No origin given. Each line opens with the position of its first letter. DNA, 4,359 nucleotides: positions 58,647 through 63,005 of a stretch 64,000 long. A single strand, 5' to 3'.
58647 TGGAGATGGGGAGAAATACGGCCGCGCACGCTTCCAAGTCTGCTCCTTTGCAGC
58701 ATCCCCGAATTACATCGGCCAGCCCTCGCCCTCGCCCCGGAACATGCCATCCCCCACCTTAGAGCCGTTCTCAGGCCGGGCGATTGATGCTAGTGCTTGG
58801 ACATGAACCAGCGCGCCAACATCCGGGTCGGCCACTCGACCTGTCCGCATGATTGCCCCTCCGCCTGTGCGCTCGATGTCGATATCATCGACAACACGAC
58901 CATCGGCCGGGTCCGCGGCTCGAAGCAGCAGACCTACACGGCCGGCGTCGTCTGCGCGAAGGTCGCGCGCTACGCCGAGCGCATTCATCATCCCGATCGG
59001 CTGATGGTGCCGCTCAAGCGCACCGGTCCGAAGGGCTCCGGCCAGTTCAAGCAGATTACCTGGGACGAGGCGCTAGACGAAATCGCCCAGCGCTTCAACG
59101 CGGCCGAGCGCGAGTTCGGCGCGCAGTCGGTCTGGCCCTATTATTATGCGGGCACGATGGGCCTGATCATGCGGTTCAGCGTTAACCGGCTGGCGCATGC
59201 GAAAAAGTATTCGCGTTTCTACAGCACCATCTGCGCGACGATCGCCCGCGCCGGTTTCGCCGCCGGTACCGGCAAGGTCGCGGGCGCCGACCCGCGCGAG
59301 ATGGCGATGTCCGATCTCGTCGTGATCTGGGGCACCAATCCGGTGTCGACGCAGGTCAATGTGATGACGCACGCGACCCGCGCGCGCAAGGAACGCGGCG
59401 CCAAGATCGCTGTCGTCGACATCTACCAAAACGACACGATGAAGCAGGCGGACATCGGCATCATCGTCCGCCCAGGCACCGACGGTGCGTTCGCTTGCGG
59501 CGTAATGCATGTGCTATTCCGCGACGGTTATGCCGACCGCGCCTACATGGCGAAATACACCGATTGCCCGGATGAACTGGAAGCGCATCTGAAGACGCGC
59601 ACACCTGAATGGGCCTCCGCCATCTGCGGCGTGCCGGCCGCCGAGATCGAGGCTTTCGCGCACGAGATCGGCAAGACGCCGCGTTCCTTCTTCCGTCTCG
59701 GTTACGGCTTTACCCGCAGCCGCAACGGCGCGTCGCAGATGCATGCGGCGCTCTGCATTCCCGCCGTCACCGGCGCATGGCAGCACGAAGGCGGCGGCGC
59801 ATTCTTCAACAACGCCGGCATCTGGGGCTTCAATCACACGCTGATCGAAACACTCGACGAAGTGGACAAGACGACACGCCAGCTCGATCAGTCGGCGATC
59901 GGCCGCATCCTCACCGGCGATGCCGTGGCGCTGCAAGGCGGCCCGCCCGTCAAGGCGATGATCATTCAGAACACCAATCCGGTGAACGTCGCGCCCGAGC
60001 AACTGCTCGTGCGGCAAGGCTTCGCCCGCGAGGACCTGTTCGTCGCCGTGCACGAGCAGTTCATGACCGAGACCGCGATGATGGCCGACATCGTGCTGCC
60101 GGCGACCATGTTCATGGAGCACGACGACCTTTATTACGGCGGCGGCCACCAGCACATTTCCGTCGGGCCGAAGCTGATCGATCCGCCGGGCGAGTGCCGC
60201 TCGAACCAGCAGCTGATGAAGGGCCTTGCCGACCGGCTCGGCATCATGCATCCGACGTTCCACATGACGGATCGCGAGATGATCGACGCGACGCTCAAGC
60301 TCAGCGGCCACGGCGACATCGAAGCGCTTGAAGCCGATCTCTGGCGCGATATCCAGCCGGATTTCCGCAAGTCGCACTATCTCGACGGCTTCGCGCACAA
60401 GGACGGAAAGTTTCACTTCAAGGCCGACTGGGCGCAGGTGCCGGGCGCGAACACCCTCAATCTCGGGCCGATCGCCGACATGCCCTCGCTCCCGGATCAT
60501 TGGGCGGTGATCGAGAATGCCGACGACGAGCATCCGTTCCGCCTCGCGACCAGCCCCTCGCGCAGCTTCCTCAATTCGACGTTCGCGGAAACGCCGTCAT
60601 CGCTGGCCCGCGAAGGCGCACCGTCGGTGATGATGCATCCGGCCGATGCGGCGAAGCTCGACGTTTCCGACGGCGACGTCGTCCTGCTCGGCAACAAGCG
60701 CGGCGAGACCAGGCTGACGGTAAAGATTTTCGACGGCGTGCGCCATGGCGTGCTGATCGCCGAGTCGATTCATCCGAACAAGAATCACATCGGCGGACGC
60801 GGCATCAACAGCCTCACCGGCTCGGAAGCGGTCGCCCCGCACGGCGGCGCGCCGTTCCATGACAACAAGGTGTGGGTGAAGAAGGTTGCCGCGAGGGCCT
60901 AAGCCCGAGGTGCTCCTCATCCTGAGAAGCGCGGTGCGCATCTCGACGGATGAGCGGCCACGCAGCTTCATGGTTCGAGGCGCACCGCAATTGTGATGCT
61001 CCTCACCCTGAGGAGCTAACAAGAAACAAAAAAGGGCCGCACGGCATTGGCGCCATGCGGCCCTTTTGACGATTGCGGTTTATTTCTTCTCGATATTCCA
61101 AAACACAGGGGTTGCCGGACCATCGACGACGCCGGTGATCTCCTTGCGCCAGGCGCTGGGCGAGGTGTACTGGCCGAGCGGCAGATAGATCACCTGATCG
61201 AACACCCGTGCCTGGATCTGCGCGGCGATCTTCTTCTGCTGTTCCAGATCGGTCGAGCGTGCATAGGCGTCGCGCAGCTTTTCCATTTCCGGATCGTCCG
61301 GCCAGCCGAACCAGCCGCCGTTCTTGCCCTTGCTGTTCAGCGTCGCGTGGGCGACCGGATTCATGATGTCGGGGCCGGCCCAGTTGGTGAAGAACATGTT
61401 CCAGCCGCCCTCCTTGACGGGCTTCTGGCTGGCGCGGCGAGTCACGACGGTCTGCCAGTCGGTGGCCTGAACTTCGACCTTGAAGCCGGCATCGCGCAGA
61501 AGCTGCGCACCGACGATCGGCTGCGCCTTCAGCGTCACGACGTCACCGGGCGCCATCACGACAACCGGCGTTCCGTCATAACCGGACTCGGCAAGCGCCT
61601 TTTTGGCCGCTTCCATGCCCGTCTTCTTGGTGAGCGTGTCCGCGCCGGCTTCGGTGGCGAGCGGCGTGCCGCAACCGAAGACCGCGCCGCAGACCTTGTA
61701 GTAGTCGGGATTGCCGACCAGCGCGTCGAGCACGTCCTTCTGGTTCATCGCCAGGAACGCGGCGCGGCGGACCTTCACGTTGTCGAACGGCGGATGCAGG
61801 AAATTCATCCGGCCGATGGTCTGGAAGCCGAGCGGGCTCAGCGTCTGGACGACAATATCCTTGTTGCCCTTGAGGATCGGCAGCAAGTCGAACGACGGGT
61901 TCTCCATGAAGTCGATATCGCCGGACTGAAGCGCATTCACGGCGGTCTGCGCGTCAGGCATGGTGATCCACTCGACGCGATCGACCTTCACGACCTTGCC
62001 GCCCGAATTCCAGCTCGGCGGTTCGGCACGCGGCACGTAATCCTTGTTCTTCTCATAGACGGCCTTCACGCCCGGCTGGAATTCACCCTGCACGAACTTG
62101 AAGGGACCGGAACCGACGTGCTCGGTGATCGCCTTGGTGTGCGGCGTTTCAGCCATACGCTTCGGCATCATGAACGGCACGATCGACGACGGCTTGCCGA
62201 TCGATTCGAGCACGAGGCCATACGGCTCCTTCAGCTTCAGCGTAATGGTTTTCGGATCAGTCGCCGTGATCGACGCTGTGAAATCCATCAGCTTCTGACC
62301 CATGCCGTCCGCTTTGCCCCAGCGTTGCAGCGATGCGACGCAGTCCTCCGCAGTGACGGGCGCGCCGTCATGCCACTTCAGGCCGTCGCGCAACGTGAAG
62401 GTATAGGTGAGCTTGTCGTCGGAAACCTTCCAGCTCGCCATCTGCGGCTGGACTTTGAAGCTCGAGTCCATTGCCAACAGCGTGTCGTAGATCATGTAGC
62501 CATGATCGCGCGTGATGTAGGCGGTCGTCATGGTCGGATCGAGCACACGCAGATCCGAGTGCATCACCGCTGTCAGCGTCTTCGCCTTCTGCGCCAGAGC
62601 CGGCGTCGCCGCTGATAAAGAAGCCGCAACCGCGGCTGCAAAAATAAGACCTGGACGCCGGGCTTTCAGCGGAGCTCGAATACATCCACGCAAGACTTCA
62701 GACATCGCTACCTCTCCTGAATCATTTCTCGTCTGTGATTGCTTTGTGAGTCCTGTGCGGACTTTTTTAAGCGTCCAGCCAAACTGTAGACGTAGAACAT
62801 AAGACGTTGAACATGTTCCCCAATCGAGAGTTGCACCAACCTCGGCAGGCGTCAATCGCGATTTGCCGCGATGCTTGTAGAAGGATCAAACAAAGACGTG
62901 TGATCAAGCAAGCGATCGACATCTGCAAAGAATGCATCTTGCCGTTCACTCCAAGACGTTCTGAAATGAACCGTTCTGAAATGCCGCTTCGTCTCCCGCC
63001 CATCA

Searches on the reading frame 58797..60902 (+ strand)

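Call 64: search_protein_families(library=pfam, proteins=[window:58797-60902:+], max_evalue=0.001)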
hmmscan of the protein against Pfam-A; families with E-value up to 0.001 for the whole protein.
window:58797-60902:+ (701 aa): 3 families
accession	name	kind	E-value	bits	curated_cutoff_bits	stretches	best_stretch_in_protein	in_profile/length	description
PF00384.28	Molybdopterin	-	4.5e-39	134.9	24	1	68-479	1-352/353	Molybdopterin oxidoreductase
PF01568.27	Molydop_binding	-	2.8e-17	63.2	26.8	1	581-687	1-105/110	Molydopterin dinucleotide binding domain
PF04879.21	Molybdop_Fe4S4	-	1e-05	25.8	22.7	1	11-65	3-55/55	Molybdopterin oxidoreductase Fe4S4 domain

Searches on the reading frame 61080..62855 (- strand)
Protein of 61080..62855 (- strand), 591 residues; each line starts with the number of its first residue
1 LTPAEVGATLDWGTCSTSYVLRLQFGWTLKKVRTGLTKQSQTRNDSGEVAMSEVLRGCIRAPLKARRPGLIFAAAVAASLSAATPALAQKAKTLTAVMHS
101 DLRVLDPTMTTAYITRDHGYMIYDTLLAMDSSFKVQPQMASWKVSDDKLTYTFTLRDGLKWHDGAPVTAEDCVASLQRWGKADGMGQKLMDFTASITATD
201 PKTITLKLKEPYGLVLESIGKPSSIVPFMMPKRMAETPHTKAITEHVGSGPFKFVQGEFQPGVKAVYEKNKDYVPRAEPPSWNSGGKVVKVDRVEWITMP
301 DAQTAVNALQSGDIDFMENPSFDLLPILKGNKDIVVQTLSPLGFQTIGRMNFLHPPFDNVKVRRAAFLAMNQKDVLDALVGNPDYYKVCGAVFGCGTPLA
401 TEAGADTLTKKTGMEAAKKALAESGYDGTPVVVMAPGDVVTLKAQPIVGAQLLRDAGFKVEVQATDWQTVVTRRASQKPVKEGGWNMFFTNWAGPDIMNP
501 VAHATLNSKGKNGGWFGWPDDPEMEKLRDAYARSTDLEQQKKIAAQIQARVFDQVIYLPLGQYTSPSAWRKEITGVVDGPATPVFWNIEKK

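Call 64: search_protein_families(library=pfam, proteins=[window:61080-62855:-], max_evalue=0.001)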
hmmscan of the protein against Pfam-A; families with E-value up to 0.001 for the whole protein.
window:61080-62855:- (591 aa): 1 family
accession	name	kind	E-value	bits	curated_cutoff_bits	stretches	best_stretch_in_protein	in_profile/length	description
PF00496.27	SBP_bac_5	-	3.9e-72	243.9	32.4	1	135-506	2-360/368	Bacterial extracellular solute-binding proteins, family 5 Middle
